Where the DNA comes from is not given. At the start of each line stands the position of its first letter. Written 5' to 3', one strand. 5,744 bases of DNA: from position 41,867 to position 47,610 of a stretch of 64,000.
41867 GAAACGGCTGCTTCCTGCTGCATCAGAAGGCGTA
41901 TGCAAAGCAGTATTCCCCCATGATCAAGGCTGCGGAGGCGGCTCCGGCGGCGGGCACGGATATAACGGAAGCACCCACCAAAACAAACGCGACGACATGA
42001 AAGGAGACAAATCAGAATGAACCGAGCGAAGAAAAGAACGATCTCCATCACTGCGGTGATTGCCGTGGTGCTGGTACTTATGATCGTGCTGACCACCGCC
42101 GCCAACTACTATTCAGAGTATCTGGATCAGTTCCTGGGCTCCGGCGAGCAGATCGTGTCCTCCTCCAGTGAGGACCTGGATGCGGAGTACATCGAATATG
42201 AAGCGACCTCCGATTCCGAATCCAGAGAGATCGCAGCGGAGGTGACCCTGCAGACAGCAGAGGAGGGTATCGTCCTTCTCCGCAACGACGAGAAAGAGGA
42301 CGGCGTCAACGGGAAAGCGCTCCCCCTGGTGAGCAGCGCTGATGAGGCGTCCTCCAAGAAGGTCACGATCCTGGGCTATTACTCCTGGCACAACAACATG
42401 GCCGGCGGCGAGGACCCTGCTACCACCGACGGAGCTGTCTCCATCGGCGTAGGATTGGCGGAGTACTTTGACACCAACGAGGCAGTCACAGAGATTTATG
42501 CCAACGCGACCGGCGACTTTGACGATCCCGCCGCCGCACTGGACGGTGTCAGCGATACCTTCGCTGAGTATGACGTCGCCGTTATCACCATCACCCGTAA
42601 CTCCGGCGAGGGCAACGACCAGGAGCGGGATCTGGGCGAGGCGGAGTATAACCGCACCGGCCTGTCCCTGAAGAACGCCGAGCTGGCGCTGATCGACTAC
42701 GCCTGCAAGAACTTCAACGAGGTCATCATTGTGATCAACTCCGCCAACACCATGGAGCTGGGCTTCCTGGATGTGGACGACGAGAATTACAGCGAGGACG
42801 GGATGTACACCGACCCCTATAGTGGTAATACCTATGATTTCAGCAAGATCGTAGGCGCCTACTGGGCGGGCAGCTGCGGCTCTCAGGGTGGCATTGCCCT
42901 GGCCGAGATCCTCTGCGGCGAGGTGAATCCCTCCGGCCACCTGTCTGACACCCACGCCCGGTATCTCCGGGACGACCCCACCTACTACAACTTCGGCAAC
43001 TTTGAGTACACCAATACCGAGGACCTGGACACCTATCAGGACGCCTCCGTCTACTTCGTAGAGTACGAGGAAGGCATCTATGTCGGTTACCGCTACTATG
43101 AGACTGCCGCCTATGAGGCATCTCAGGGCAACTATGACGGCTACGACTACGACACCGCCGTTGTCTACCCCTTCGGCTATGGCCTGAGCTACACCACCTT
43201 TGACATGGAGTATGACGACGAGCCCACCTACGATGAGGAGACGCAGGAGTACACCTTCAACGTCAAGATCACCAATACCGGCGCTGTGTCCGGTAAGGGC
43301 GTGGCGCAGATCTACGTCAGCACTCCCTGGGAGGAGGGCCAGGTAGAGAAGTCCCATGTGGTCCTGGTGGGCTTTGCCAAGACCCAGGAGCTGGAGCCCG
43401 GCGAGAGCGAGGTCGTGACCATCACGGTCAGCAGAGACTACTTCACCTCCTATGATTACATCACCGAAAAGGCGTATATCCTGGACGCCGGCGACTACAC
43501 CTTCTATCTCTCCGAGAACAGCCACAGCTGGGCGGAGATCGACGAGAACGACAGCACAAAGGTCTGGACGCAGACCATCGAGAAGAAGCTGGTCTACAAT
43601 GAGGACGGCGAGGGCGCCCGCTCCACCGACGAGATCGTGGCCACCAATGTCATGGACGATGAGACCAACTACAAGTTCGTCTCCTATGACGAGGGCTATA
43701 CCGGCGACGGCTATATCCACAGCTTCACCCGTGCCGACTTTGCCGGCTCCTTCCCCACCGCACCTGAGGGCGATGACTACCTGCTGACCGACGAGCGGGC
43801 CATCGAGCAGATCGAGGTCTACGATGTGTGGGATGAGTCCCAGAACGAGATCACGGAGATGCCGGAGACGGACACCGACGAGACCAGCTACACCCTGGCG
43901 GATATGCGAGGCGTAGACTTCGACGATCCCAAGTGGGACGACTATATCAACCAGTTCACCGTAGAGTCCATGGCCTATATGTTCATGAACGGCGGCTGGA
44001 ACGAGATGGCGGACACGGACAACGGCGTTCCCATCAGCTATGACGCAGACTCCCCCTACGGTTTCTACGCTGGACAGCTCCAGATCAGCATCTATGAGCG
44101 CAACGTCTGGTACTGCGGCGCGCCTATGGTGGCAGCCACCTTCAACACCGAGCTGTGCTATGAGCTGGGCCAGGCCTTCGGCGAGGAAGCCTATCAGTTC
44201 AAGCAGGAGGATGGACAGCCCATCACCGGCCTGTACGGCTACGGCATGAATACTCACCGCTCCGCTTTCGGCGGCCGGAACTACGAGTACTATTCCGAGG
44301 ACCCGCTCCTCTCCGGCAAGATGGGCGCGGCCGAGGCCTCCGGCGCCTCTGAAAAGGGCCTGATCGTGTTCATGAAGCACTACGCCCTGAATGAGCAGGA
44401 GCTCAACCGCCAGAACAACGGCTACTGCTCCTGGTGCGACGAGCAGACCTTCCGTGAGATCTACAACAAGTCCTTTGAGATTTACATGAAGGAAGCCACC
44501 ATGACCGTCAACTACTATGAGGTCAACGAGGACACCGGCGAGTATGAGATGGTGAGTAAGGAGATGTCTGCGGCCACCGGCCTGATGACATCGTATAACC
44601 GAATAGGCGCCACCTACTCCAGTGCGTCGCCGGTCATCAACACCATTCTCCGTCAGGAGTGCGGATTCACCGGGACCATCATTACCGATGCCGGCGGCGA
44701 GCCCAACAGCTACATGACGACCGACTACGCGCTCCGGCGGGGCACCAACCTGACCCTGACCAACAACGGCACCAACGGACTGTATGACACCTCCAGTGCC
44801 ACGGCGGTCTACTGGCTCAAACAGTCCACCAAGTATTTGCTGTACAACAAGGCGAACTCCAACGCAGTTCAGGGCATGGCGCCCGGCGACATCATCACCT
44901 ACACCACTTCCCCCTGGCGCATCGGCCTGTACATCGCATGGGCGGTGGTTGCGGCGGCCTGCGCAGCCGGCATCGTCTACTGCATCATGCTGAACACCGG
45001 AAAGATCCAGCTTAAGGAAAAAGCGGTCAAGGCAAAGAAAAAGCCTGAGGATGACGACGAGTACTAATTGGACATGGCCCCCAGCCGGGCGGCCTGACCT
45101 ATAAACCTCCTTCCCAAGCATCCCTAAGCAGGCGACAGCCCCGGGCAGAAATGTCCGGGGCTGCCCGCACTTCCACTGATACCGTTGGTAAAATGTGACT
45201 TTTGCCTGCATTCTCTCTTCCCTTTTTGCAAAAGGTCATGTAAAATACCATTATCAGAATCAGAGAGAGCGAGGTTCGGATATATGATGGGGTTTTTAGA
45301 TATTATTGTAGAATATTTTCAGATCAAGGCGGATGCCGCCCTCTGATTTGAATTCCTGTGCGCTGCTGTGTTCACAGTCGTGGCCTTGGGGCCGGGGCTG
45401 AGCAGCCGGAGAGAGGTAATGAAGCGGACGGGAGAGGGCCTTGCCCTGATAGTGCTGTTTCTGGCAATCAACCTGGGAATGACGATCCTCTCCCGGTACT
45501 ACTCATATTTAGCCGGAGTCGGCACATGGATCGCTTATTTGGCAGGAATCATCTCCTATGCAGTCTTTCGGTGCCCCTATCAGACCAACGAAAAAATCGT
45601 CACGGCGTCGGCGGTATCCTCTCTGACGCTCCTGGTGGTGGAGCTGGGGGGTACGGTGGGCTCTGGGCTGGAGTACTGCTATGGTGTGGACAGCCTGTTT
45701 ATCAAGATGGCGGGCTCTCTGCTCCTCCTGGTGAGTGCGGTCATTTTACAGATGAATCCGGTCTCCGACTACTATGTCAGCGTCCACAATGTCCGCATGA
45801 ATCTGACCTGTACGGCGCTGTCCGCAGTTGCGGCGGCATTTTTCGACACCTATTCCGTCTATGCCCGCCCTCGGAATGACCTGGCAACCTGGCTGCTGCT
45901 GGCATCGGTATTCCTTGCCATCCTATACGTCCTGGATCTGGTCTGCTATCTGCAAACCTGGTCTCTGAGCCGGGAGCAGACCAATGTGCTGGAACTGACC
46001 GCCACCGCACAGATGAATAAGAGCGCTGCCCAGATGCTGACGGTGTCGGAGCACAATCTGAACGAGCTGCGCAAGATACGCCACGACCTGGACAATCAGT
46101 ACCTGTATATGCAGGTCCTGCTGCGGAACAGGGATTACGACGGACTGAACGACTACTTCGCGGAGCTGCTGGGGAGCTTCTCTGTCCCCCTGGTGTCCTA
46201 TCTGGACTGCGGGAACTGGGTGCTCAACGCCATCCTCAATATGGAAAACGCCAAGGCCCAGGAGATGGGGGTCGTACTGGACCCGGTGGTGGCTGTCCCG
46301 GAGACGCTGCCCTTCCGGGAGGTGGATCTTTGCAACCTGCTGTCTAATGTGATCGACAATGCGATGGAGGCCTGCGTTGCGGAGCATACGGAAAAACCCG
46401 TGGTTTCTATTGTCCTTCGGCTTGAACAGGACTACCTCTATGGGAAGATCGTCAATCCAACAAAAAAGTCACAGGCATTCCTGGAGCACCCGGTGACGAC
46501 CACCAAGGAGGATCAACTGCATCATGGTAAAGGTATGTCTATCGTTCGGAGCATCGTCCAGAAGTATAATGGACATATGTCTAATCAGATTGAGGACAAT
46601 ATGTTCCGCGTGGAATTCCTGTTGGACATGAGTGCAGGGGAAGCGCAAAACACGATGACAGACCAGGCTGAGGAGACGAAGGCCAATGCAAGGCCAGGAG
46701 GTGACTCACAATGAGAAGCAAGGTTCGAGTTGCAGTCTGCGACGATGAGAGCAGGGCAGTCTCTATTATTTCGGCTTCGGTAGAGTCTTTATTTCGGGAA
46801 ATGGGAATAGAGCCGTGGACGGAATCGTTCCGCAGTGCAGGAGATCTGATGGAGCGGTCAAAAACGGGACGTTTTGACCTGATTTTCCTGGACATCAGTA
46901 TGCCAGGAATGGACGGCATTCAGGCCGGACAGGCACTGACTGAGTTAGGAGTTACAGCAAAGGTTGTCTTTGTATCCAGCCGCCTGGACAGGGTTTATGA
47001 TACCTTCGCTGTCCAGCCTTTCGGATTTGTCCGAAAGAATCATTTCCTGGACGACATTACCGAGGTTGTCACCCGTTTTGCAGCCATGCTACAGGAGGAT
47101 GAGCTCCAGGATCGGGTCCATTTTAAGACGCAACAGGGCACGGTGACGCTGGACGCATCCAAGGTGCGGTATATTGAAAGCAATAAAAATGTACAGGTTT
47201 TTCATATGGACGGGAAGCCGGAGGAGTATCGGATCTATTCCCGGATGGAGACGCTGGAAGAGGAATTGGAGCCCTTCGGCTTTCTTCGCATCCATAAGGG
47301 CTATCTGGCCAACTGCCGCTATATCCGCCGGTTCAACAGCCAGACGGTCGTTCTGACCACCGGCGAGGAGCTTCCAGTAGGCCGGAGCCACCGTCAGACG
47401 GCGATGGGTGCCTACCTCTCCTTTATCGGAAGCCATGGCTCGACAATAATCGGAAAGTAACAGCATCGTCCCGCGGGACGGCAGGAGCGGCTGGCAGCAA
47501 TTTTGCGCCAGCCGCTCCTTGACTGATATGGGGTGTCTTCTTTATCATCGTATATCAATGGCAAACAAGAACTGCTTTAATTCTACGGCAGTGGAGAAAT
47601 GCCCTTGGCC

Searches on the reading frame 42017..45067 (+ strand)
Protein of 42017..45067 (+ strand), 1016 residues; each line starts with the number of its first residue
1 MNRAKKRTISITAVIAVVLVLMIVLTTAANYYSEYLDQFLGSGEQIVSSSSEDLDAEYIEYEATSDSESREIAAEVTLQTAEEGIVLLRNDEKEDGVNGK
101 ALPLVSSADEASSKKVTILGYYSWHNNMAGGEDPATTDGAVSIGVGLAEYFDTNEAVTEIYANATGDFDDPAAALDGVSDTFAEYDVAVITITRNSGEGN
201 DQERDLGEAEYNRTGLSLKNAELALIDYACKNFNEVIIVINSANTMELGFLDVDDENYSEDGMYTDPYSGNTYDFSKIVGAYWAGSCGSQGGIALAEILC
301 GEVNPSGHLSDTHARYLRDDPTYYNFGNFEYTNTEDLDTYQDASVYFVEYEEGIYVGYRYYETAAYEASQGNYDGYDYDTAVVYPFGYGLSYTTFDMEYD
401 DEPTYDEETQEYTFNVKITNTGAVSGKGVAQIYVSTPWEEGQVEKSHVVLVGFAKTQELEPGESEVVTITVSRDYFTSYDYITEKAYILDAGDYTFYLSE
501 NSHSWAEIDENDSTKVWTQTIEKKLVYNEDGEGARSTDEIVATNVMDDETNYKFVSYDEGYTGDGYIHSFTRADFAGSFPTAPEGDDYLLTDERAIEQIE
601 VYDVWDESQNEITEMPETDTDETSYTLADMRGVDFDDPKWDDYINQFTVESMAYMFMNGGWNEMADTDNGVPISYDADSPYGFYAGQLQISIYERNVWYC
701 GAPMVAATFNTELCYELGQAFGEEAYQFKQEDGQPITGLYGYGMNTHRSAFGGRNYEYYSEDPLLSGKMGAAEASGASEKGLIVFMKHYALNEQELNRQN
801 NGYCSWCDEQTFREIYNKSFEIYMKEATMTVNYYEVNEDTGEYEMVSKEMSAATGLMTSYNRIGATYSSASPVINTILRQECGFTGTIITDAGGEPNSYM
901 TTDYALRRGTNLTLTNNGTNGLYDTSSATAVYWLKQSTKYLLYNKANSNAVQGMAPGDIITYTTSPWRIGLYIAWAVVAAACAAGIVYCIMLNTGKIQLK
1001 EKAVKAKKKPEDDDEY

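Call 16: search_protein_families(library=pfam, proteins=[window:42017-45067:+], max_evalue=0.01)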
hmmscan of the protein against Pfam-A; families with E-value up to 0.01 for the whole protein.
window:42017-45067:+ (1016 aa): 3 families
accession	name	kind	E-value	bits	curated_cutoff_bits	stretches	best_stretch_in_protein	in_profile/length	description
PF01915.27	Glyco_hydro_3_C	-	4.4e-20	72.9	31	2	85-248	1-126/200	Glycosyl hydrolase family 3 C-terminal domain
PF14310.12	Fn3-like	-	6.1e-12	45.9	25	1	429-502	2-71/71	Fibronectin type III-like domain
PF00933.27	Glyco_hydro_3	-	1.3e-06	28.5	27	1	747-893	128-253/316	Glycosyl hydrolase family 3 N terminal domain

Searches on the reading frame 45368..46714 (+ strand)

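Call 16: search_protein_families(library=pfam, proteins=[window:45368-46714:+], max_evalue=0.01)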
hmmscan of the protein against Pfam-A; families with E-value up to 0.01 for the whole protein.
window:45368-46714:+ (448 aa): 2 families
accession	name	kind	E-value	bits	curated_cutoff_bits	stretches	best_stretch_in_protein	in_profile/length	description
PF14501.12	HATPase_c_5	-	6.7e-17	61.7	22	1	318-419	3-101/102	GHKL domain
PF02518.31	HATPase_c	-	0.00013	22.8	26.4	1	318-406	3-93/111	Histidine kinase-, DNA gyrase B-, and HSP90-like ATPase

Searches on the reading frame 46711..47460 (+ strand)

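Call 16: search_protein_families(library=pfam, proteins=[window:46711-47460:+], max_evalue=0.01)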
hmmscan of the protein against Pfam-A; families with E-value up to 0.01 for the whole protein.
window:46711-47460:+ (249 aa): 3 families
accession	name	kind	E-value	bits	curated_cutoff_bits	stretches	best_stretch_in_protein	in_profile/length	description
PF04397.21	LytTR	-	1.8e-15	57.3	22.6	1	144-229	3-91/98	LytTr DNA-binding domain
PF00072.30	Response_reg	-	1.2e-12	48.4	30.2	1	7-119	1-109/111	Response regulator receiver domain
PF13578.12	Methyltransf_24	-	0.0047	18.2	26.3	0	118-195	34-103/105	Methyltransferase domain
